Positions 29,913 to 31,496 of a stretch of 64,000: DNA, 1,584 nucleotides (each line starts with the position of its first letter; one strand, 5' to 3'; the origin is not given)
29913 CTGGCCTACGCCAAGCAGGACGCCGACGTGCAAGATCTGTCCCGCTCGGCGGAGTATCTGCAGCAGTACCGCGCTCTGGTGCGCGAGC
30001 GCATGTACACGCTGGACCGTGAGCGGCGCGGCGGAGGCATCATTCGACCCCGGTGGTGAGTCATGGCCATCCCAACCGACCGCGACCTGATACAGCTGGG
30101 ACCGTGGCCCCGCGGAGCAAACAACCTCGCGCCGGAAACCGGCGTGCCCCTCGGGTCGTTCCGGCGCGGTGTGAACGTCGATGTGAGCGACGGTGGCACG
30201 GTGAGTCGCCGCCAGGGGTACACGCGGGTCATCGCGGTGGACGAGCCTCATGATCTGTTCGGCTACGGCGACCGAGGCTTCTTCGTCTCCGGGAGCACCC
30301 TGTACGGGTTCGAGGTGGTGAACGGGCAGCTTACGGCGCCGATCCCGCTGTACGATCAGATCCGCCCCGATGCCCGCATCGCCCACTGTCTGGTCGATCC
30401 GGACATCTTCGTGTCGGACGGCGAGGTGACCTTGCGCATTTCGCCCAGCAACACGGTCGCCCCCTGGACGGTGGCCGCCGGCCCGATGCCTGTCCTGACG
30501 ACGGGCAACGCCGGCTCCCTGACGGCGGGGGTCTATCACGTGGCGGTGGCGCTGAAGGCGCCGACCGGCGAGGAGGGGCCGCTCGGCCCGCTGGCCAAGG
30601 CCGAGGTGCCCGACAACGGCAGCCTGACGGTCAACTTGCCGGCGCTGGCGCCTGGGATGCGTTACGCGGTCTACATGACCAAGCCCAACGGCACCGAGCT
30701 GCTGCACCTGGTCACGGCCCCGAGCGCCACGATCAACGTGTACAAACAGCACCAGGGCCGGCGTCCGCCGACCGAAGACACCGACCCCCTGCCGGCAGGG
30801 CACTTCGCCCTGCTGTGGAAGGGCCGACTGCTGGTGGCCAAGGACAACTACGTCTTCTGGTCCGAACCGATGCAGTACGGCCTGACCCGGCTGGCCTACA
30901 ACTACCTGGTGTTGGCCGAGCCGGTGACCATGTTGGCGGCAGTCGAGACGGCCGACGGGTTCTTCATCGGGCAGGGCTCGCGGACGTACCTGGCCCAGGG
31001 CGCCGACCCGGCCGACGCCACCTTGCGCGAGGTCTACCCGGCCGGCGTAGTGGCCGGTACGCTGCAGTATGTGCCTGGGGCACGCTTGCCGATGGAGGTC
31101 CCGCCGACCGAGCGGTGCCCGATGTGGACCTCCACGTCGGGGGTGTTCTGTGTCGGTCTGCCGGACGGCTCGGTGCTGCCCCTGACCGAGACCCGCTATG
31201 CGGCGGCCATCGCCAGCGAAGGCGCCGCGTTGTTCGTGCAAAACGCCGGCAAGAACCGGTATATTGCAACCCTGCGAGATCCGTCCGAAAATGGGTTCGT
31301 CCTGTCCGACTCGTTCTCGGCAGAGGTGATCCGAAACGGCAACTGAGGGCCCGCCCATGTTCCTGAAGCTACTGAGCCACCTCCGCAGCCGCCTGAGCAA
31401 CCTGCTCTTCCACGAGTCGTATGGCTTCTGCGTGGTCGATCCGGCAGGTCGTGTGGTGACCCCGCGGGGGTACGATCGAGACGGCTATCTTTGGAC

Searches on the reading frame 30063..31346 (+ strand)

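Call 6: search_protein_families(library=pfam, proteins=[window:30063-31346:+], max_evalue=0.1)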
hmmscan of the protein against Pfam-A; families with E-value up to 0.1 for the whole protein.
window:30063-31346:+ (427 aa): 0 families

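Call 7: search_protein_families(library=phrogs, proteins=[window:30063-31346:+], max_evalue=0.01)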
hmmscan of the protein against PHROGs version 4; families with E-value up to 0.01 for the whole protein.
window:30063-31346:+ (427 aa): 1 family
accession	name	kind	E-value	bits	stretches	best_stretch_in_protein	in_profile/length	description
phrog_8040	-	connector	1.6e-51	176.4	1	14-397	7-389/396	head closure Hc3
